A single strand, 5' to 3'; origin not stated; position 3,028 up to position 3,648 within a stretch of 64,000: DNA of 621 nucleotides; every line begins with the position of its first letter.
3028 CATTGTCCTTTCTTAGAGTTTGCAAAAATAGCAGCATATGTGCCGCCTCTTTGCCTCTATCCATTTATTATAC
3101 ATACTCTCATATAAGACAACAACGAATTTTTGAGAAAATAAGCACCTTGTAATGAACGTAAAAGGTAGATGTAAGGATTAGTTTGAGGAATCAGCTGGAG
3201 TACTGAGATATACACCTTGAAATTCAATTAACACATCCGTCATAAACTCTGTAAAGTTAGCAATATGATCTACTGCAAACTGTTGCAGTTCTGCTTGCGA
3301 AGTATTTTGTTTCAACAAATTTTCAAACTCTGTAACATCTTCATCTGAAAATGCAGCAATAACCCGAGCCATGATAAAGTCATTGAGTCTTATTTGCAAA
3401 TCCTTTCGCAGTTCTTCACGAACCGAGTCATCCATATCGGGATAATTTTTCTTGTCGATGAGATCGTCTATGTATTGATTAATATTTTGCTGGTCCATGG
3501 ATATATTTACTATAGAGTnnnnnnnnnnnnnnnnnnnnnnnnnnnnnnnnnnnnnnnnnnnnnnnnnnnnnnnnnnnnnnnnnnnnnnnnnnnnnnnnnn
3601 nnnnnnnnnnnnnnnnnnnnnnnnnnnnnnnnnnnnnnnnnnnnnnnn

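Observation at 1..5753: Compositionally distinct three-gene module: giant protein, small acidic protein and PP2C-domain protein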

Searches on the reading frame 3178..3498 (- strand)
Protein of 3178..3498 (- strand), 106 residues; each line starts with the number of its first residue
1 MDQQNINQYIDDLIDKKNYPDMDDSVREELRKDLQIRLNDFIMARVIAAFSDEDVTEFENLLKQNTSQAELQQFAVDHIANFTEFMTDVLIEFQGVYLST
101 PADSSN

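Call 7: search_protein_families(library=pfam, proteins=[window:3178-3495:-], max_evalue=0.1)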
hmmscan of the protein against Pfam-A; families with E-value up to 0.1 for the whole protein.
window:3178-3495:- (105 aa): 3 families
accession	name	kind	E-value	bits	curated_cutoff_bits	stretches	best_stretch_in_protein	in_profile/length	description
PF23135.2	TRI4_N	-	0.0017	18.8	27.8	1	25-68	5-49/61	TRI4 N-terminal domain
PF07146.16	DUF1389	-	0.011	15.5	29.6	1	21-65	78-122/311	Protein of unknown function (DUF1389)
PF03677.18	UPF0137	-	0.046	14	34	1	4-82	3-77/237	Uncharacterised protein family (UPF0137)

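Call 8: search_protein_families(library=ncbifam, proteins=[window:3178-3495:-], max_evalue=0.1)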
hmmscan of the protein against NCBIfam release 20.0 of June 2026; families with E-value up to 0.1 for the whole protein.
window:3178-3495:- (105 aa): 1 family
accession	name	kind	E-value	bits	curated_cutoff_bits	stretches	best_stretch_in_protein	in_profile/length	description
NF045628.1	HxpDPsynlarge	equivalog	0.073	12.1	500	1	10-63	75-128/311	hexaprenyl-diphosphate synthase large subunit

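Call 13: find_related_loci(query=window:3178-3495:-, collection=genome_contigs, flank=10000)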
Query window:3178-3495:- (105 aa) in genome_contigs; peptide patterns used: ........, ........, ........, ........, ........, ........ (x = any residue, [..] = any of these).
97 stretches matched a pattern; 1 encode a relative of the query (tblastn E <= 1e-3); 1 distinct loci.
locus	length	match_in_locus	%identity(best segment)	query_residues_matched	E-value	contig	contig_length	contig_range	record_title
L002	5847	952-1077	36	52-93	6e-6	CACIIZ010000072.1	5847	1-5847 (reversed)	uncultured Alphaproteobacteria bacterium isolate AG-435-K15 genome assembly, contig: AG-435-K15_NODE_74, whole genome sh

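Call 14: list_cluster_members(proteins=[P0001, window:3178-3495:-, window:5821-7002:+])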
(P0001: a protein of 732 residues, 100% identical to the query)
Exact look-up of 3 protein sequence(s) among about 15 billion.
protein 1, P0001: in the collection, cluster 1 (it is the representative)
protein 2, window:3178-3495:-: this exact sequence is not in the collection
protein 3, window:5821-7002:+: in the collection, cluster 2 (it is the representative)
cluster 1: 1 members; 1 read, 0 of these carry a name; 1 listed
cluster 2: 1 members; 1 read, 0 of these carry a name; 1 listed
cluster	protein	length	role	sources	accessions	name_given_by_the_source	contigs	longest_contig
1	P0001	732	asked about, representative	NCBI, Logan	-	-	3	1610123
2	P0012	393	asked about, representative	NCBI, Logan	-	-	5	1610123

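Call 16: find_encoding_contigs(protein=window:3178-3498:-, flank=10000, max_places=10)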
Protein window:3178-3498:- (106 aa): 7 contigs read that carry it; 5 places shown.
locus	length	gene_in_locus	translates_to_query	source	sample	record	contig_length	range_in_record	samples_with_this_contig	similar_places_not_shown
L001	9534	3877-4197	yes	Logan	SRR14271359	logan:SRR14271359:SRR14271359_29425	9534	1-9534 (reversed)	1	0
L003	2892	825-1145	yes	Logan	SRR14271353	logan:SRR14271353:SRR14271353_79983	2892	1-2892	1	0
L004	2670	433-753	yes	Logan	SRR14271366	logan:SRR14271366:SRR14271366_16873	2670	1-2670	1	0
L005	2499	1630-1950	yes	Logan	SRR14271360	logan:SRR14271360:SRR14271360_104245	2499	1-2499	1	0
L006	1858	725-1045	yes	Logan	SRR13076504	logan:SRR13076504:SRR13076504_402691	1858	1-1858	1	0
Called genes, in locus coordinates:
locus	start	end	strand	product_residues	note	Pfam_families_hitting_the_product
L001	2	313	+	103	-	?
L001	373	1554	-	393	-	PF04519:Bactofilin (faint), PF26514:DUF8173 (weak)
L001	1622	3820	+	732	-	-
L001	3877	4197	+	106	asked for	-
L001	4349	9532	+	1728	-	?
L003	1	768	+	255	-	?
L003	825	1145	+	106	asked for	-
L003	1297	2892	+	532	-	?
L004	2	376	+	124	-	?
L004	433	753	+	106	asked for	-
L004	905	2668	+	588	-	?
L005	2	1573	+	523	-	?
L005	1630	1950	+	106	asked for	-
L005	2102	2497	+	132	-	?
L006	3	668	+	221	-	?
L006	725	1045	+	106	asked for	-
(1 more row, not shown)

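Call 73: search_solved_structures(query=A2, max_evalue=10)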
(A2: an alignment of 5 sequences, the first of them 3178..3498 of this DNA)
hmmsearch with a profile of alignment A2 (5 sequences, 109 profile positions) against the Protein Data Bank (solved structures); distinct sequences matched with E-value up to 10: 8.
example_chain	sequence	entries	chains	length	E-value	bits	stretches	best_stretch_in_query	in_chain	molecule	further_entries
6r7h_B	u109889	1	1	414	0.00052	23.6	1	45-98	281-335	COP9 signalosome complex subunit 2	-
6r6h_B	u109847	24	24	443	0.00066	23.3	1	45-98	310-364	COP9 signalosome complex subunit 2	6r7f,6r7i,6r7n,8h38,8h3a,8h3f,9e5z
4d10_B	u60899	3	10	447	0.00068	23.3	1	45-98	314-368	COP9 SIGNALOSOME COMPLEX SUBUNIT 2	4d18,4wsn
7d2w_A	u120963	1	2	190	0.073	16.8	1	49-103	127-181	PRESAN domain-containing protein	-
3aqb_B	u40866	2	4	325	0.99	13.1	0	46-85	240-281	Component B of hexaprenyl diphosphate synthase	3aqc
2zvf_A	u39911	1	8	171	1.5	12.6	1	8-65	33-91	Alanyl-tRNA synthetase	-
5lg4_A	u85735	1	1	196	4.9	10.9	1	9-46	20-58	Protein SSO2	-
2rdp_A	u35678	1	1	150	7.4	10.3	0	15-67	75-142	putative transcriptional regulator MarR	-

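Call 81: search_protein_families(library=padloc, proteins=[window:3178-3498:-], max_evalue=0.01)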
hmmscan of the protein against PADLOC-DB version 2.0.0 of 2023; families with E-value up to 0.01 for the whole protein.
window:3178-3498:- (106 aa): 0 families

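Call 82: search_protein_families(library=pfam, proteins=[window:3178-3498:-], max_evalue=1)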
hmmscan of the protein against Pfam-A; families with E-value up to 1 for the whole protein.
window:3178-3498:- (106 aa): 6 families
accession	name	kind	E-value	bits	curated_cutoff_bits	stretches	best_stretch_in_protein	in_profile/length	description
PF23135.2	TRI4_N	-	0.0019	18.6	27.8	1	26-68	5-48/61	TRI4 N-terminal domain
PF07146.16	DUF1389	-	0.01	15.6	29.6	1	22-66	78-122/311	Protein of unknown function (DUF1389)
PF03677.18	UPF0137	-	0.044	14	34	1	5-83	3-77/237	Uncharacterised protein family (UPF0137)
PF03937.21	Sdh5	-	0.1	13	27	1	37-72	18-50/76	Flavinator of succinate dehydrogenase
PF13213.11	DUF4021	-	0.17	12.3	25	1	53-72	2-20/46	Protein of unknown function (DUF4021)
PF05184.20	SapB_1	-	0.42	11.1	25.2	1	55-73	10-28/38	Saposin-like type B, region 1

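Call 89: find_related_loci(query=A2, collection=metagenome_contigs, flank=10000)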
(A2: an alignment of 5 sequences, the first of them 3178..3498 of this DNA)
Query A2 (106 aa) in metagenome_contigs; peptide patterns used: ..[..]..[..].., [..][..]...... (x = any residue, [..] = any of these).
600 stretches matched a pattern (row limit reached: there are more); 4 encode a relative of the query (tblastn E <= 1e-3); 4 distinct loci.
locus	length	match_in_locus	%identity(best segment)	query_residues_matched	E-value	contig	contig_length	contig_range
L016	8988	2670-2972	58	3-100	3e-34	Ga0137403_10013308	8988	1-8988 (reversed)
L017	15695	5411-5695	52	5-99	2e-34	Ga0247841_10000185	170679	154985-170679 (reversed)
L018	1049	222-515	51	2-99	5e-35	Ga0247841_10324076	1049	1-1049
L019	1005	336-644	52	2-101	2e-33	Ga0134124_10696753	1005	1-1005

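Call 101: find_homologous_proteins(query=A6, max_evalue=0.001)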
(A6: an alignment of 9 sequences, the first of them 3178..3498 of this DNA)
Query A6 (9 sequences) (106 aa, profile of the alignment): 133 proteins with E <= 0.001 among 3632 candidates; the best 120 are listed.
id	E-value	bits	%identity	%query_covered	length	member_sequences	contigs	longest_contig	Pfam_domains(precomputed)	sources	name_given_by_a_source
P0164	1.3e-47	179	68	100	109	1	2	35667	PF18908.7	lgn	-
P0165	7.5e-47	176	66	97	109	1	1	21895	PF18908.7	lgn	-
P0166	4.8e-46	174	71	97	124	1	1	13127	PF18908.7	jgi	jgi:acylphosphatase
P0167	3.3e-45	171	66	97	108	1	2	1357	PF18908.7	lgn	-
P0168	1.2e-43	166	67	97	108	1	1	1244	-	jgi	jgi:hypothetical protein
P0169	3.6e-43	164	68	97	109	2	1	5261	-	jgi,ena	jgi:hypothetical protein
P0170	1.1e-42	163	100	100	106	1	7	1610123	-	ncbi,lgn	-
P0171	4.3e-42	161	68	90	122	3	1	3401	PF18908.7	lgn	-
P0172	2.2e-41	159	48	90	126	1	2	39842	PF18908.7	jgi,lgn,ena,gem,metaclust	metaclust:\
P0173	2.7e-41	158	63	98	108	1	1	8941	PF18908.7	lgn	-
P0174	3.7e-41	158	57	90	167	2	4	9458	-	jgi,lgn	-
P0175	4.2e-41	158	59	98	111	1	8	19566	-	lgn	-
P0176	2.0e-40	156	56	89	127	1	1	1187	PF18908.7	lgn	-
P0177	3.7e-40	155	59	92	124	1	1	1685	PF18908.7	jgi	jgi:hypothetical protein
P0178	3.9e-40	155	65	91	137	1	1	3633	-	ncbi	-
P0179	4.2e-40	155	58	92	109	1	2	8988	PF18908.7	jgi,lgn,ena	-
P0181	5.0e-40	154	62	95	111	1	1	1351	PF18908.7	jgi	jgi:hypothetical protein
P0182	3.6e-39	152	51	92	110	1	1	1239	PF18908.7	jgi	jgi:Mg/Co/Ni transporter MgtE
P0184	2.8e-38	149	51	94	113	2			PF18908.7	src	-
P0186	1.0e-37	147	46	88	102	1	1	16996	PF18908.7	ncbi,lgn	-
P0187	1.4e-37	146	49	97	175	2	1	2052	PF18908.7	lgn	-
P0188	1.4e-37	146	51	93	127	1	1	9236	PF18908.7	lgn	-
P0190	2.1e-37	146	51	92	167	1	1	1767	PF18908.7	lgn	-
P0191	2.2e-37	146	52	93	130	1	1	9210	PF18908.7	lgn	-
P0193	2.4e-37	146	49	92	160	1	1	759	PF18908.7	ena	-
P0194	3.2e-37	145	52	92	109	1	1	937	PF18908.7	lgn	-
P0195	5.3e-37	145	46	95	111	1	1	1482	PF18908.7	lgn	-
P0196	1.1e-36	144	49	91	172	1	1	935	PF18908.7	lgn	-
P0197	1.2e-36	143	50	90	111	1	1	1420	PF18908.7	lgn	-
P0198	2.0e-36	143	51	92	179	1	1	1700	PF18908.7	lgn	-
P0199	3.5e-36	142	46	86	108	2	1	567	PF18908.7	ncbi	-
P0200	4.0e-36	142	49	91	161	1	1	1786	PF18908.7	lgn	-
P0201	5.1e-36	141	51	92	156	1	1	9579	PF18908.7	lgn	-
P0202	1.1e-35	140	45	90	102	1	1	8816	PF18908.7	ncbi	-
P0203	1.2e-35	140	51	92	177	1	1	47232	PF18908.7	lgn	-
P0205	1.6e-35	140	51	92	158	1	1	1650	PF18908.7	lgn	-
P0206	1.7e-35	140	20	92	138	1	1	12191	PF18908.7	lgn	-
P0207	1.9e-35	140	51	86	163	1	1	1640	PF18908.7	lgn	-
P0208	2.0e-35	140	48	91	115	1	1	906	PF18908.7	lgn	-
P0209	2.4e-35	139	51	92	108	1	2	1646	PF18908.7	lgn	-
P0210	2.9e-35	139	46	99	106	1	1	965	PF18908.7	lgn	-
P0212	5.5e-35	138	45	94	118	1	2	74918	PF18908.7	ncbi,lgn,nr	ncbi:MAG: DUF5663 domain-containing protein [Patescibacteria group bacterium]|nr:DUF5663 domain-cont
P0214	7.7e-35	138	53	88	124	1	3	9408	PF18908.7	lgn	-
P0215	9.9e-35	137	51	89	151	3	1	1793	PF18908.7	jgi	-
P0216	1.8e-34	136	48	90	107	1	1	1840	PF18908.7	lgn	-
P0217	2.0e-34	136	49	96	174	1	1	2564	PF18908.7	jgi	jgi:hypothetical protein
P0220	6.8e-34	135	49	88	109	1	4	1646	PF18908.7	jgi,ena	-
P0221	8.1e-34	134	45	93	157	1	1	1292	PF18908.7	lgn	-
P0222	1.5e-33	133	50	92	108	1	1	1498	PF18908.7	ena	-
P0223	2.4e-33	133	50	85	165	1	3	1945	PF18908.7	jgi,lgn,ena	-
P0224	8.1e-33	131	46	88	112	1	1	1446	PF18908.7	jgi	jgi:hypothetical protein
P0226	3.4e-32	129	46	86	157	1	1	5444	PF18908.7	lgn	-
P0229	7.3e-31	125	24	89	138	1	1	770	PF18908.7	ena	-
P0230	1.2e-30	124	24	92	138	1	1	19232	PF18908.7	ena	-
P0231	1.9e-30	123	30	93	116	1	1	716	PF18908.7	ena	-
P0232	4.5e-30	122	35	93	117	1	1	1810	PF18908.7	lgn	-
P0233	5.9e-30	122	46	90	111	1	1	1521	PF18908.7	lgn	-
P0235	9.5e-30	121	28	95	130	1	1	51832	PF18908.7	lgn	-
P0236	1.4e-29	121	34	91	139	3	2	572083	PF18908.7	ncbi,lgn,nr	ncbi:DUF5663 domain-containing protein [Patescibacteria group bacterium]|nr:DUF5663 domain-containin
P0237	2.8e-29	120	33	91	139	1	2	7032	PF18908.7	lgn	-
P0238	3.0e-29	120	23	95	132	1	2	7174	PF18908.7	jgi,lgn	-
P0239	9.2e-29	118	29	89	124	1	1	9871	PF18908.7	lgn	-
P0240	1.1e-28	118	20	89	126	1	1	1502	PF18908.7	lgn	-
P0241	1.2e-28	118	32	89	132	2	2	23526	PF18908.7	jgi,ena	-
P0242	1.2e-28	118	24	97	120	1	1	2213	PF18908.7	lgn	-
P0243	3.0e-28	116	32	95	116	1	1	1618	PF18908.7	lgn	-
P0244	4.1e-28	116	27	93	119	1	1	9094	PF18908.7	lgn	-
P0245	5.0e-28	116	35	89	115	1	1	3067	PF18908.7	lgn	-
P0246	5.3e-28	116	25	97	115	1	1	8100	PF18908.7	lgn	-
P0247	7.0e-28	115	23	97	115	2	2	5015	PF18908.7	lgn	-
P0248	7.3e-28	115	19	89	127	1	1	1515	PF18908.7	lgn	-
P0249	8.9e-28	115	26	95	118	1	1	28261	PF18908.7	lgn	-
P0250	1.3e-27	114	26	95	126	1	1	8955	PF18908.7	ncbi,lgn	-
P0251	2.3e-27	114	30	95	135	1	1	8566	PF18908.7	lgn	-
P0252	2.3e-27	114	29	88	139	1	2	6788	PF18908.7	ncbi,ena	-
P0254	3.5e-27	113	27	90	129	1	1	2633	PF18908.7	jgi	jgi:hypothetical protein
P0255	3.6e-27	113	27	90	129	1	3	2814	PF18908.7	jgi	jgi:Mg/Co/Ni transporter MgtE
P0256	4.2e-27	113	28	88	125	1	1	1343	PF18908.7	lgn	-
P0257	5.7e-27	112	28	99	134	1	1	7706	PF18908.7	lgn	-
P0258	6.0e-27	112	32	72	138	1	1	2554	PF18908.7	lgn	-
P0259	8.2e-27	112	26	95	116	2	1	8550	PF18908.7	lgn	-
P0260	1.1e-26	111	21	97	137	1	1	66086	PF18908.7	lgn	-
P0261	1.1e-26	111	33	80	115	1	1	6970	PF18908.7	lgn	-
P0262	1.3e-26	111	22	97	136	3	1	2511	PF18908.7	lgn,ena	-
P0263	1.6e-26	111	29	89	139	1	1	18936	PF18908.7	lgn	-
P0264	1.8e-26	111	26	91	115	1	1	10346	PF18908.7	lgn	-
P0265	2.4e-26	110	25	95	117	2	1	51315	PF18908.7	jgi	-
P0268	7.0e-26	109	25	92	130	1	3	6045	PF18908.7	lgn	-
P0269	8.1e-26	109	22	89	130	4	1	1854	PF18908.7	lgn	-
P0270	1.0e-25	108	27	95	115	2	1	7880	PF18908.7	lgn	-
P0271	1.2e-25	108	24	89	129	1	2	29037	PF18908.7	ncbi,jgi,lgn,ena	-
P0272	1.3e-25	108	24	95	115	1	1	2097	PF18908.7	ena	-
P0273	2.2e-25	107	21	62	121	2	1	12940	PF18908.7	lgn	-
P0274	3.7e-25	106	23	89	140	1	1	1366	PF18908.7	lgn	-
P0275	3.9e-25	106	26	95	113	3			PF18908.7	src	-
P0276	4.9e-25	106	30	91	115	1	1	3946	PF18908.7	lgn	-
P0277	8.5e-25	105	28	95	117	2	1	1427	PF18908.7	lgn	-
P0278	8.6e-25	105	26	89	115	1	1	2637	PF18908.7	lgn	-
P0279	1.1e-24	105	21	100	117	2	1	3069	PF18908.7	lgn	-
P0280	1.6e-24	104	21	97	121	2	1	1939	PF18908.7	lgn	-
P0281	2.2e-24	104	27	95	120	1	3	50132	PF18908.7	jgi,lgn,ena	-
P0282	2.2e-24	104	30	91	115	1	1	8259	PF18908.7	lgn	-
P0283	3.4e-24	103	25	92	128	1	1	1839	PF18908.7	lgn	-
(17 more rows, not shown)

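Call 102: find_encoding_contigs(protein=P0236, flank=10000, max_places=3)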
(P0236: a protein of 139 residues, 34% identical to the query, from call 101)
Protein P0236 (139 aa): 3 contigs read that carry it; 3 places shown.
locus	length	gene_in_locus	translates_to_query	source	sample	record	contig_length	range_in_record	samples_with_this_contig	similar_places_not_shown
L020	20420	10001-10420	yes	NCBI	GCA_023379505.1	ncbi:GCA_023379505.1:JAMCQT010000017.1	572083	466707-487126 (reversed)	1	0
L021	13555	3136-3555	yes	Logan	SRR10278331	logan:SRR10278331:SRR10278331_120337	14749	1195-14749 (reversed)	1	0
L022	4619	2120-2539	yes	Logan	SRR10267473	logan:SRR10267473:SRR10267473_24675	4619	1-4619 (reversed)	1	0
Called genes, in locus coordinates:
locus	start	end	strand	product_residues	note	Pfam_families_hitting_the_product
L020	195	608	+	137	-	PF00293:NUDIX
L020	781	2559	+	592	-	-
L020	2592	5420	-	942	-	-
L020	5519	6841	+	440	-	PF00486:Trans_reg_C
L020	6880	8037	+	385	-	PF18895:T4SS_pilin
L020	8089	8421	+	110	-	PF18895:T4SS_pilin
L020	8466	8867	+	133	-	PF18895:T4SS_pilin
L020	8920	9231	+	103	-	PF18895:T4SS_pilin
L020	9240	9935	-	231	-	-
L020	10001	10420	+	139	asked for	PF18908:DUF5663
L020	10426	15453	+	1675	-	-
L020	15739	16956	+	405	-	PF12666:PrgI, PF13620:CarboxypepD_reg (weak)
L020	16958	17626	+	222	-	PF26593:TraC-like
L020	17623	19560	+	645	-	PF01935:DUF87, PF12846:AAA_10 (weak), PF19044:P-loop_TraG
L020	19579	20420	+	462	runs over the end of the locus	-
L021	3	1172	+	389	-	?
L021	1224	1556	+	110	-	PF18895:T4SS_pilin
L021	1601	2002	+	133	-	PF18895:T4SS_pilin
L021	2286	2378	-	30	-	-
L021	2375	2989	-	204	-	-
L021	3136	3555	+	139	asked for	PF18908:DUF5663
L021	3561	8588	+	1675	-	-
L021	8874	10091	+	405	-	PF12666:PrgI, PF13620:CarboxypepD_reg (weak)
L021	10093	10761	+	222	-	PF26593:TraC-like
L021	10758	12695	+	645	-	PF01935:DUF87, PF12846:AAA_10 (weak), PF19044:P-loop_TraG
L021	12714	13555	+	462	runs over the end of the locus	-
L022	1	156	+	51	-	?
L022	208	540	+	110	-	PF18895:T4SS_pilin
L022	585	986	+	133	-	PF18895:T4SS_pilin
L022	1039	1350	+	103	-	PF18895:T4SS_pilin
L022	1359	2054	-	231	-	-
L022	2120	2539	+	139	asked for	PF18908:DUF5663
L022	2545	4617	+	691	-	?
